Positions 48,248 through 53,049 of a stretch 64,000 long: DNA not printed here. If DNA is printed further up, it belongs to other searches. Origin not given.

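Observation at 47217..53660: Defence island: RelA/SpoT-domain (toxSAS/CapRel-like) gene, DUF3800 gene, type IIG R-M enzyme and GIY-YIG nuclease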

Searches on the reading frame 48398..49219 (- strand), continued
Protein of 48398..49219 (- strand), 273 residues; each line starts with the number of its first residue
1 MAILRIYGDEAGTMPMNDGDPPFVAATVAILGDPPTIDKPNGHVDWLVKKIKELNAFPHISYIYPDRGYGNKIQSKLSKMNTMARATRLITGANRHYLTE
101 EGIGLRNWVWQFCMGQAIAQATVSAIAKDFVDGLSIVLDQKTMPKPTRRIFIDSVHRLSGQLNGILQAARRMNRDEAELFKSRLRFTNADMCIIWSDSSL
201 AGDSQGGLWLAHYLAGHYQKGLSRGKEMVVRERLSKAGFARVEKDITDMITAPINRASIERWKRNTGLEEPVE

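Call 95: fold_search(model_id=the predicted structure, library=viral)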
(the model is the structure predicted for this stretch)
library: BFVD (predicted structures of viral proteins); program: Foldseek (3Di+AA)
matches with E <= 10: 391; with E <= 0.001: 1
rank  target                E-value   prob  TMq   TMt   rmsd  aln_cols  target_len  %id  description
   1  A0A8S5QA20            9.5e-04  1.00  0.47  0.42   7.8       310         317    8  Uncharacterized protein [Siphoviridae sp. ct5qs5]
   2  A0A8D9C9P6            2.0e-03  0.97  0.29  0.30  18.3       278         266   10  Putative ribonuclease H [uncultured marine phage]
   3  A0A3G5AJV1            3.7e-03  0.98  0.28  0.43  10.2       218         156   13  ribonuclease H [Solivirus sp.]
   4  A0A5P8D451            4.0e-03  0.47  0.19  0.23  16.5       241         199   12  (no name in the UniProt tables at hand)
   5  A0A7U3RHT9            5.6e-03  0.93  0.29  0.34  10.1       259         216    9  (no name in the UniProt tables at hand)
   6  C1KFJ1                1.2e-02  0.95  0.29  0.31   8.9       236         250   11  Transactivator/viroplasmin protein [Lactobacillus phage Lb338-1]
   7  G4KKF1                1.3e-02  0.69  0.26  0.30  16.4       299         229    8  (no name in the UniProt tables at hand)
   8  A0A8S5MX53            1.4e-02  0.84  0.29  0.17  11.9       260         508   11  ribonuclease H [Myoviridae sp. ct3wi9]
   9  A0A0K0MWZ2            1.4e-02  0.21  0.17  0.20  16.7       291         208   11  RuvC-like resolvase [Gordonia phage GTE6]
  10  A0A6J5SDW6            2.1e-02  0.12  0.17  0.11  21.0       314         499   10  Terminase-like family [uncultured Caudovirales phage]
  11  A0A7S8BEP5            3.1e-02  0.35  0.24  0.28  10.0       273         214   10  Ribonuclease H [Medusavirus stheno T3]
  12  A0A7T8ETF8            3.7e-02  0.57  0.28  0.34  13.3       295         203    8  (no name in the UniProt tables at hand)
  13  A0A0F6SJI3            3.9e-02  0.35  0.27  0.11  18.6       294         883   12  Terminase [Mycobacterium phage Vincenzo]
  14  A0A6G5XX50            4.9e-02  0.14  0.18  0.22  16.6       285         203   10  (no name in the UniProt tables at hand)
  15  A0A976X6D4            5.2e-02  0.41  0.27  0.16  14.2       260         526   10  (no name in the UniProt tables at hand)
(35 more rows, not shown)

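Call 104: search_protein_families(library=padloc, alignment_id=A4, max_evalue=1e-10)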
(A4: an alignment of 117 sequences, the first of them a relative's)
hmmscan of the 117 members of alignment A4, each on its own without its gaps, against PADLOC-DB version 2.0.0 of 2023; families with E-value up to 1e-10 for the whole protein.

A. member 1, L001:493-1011:+ (172 aa): 0 families

B. families by the number of members that match (of 117 scanned): 88 families (the first 25 are shown)
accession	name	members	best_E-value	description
PDLC03604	REase_MTase_IIG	3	1.3e-214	Type IIG restriction enzyme-methyltransferase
PDLC02643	DrmMI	3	1.3e-77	DrmMI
PDLC03612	REase_MTase_IIG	3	1.5e-56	Type IIG restriction enzyme-methyltransferase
PDLC03622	REase_MTase_IIG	2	2.5e-69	Type IIG restriction enzyme-methyltransferase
PDLC03609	REase_MTase_IIG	2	7.6e-59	Type IIG restriction enzyme-methyltransferase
PDLC02638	DrmMI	2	1.1e-55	DrmMI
PDLC03629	REase_MTase_IIG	2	1.4e-51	Type IIG restriction enzyme-methyltransferase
PDLC03335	MTase_II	2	2.8e-39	Type II methyltransferase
PDLC03596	REase_MTase_IIG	2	5.7e-39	Type IIG restriction enzyme-methyltransferase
PDLC03248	MTase_II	2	2.7e-37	Type II methyltransferase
PDLC02644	DrmMI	2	8.5e-31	DrmMI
PDLC03618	REase_MTase_IIG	2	1.1e-28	Type IIG restriction enzyme-methyltransferase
PDLC02639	DrmMI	2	1.4e-27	DrmMI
PDLC02646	DrmMI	2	2e-24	DrmMI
PDLC03267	MTase_II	2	6e-22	Type II methyltransferase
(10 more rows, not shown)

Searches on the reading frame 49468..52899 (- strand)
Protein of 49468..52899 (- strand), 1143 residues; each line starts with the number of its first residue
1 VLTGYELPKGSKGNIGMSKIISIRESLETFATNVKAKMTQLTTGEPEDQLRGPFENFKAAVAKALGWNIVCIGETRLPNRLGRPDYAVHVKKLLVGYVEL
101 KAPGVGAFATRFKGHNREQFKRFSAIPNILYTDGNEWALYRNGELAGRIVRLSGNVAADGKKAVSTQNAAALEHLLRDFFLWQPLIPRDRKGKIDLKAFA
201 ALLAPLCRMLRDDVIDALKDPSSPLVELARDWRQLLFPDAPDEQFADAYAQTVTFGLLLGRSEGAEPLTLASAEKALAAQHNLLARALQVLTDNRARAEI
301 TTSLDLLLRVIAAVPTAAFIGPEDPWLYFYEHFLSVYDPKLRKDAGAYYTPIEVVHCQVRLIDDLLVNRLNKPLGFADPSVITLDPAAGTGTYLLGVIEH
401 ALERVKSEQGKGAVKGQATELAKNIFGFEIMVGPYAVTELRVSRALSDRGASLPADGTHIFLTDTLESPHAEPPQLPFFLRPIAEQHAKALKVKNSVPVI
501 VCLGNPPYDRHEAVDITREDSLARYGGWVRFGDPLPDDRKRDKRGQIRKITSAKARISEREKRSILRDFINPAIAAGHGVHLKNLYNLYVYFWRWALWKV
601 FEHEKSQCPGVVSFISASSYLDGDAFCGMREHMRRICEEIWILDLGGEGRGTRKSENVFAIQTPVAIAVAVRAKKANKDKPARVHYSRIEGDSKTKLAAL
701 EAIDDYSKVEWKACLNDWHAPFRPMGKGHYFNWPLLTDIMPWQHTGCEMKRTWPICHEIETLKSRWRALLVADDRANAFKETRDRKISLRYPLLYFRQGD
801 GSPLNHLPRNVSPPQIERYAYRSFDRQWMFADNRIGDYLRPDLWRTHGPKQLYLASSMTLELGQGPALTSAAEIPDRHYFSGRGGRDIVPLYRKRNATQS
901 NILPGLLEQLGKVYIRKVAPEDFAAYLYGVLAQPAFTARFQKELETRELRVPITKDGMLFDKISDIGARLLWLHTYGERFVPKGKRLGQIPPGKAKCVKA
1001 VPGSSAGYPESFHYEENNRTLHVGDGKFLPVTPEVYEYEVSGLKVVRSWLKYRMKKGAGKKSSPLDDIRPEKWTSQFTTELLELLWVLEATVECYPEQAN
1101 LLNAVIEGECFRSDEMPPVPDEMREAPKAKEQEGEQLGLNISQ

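Call 3: search_protein_families(library=pfam, proteins=[window:49468-52899:-], max_evalue=0.01)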
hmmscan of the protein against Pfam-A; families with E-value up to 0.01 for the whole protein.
window:49468-52899:- (1143 aa): 2 families
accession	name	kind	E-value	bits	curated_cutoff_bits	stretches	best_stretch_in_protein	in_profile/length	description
PF18135.7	Type_ISP_C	-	3e-74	250.6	25.9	1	738-1084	1-342/342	Type ISP C-terminal specificity domain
PF02384.22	N6_Mtase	-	8e-09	35.7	20.4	1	329-513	9-141/311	N-6 DNA Methylase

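Call 4: search_protein_families(library=padloc, proteins=[window:49468-52899:-], max_evalue=0.01)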
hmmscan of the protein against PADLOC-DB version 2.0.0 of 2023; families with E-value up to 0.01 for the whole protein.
window:49468-52899:- (1143 aa): 15 families
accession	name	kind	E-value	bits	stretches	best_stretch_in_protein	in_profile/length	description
PDLC03631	REase_MTase_IIG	-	0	1179.6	1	25-1137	6-1070/1086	Type IIG restriction enzyme-methyltransferase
PDLC03610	REase_MTase_IIG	-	1.1e-89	299.9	2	74-713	45-688/1096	Type IIG restriction enzyme-methyltransferase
PDLC03597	REase_MTase_IIG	-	8.3e-29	97.8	3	581-712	1070-1199/1646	Type IIG restriction enzyme-methyltransferase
PDLC03051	REase_MTase_I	-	4.6e-25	85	2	575-710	1050-1182/1591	Type I restriction enzyme-methyltransferase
PDLC03621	REase_MTase_IIG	-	2.4e-21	73.5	2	329-511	287-461/1024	Type IIG restriction enzyme-methyltransferase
PDLC03338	MTase_II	-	7.4e-07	26.2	1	336-430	120-201/604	Type II methyltransferase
PDLC03025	MTase_I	-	2.7e-05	21.1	1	338-437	154-234/569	Type I methyltransferase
PDLC03630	REase_MTase_IIG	-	8.2e-05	18.6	1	340-443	365-465/1100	Type IIG restriction enzyme-methyltransferase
PDLC03020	MTase_I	-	0.0001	19.6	1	288-428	130-255/410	Type I methyltransferase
PDLC03029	MTase_I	-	0.00011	18.8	1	328-438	159-252/661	Type I methyltransferase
PDLC03348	MTase_II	-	0.00019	18.1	1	333-470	208-336/727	Type II methyltransferase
PDLC03022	MTase_I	-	0.0011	15.4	1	295-409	136-240/857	Type I methyltransferase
PDLC03313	MTase_II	-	0.0014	15.2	1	345-455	22-122/563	Type II methyltransferase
PDLC03021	MTase_I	-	0.0039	14.1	1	329-433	149-236/491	Type I methyltransferase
PDLC03235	MTase_II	-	0.0094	12.8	0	309-439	67-187/648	Type II methyltransferase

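Call 5: search_protein_families(library=ncbifam, proteins=[window:49468-52899:-], max_evalue=1)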
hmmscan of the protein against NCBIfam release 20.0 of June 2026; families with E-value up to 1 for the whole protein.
window:49468-52899:- (1143 aa): 1 family
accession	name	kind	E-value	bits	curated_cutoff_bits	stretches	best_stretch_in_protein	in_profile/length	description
NF047738.1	antiphage_MADS2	equivalog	2e-06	26.4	720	1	339-525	304-467/654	methylation-associated defense system DNA methyltransferase MAD2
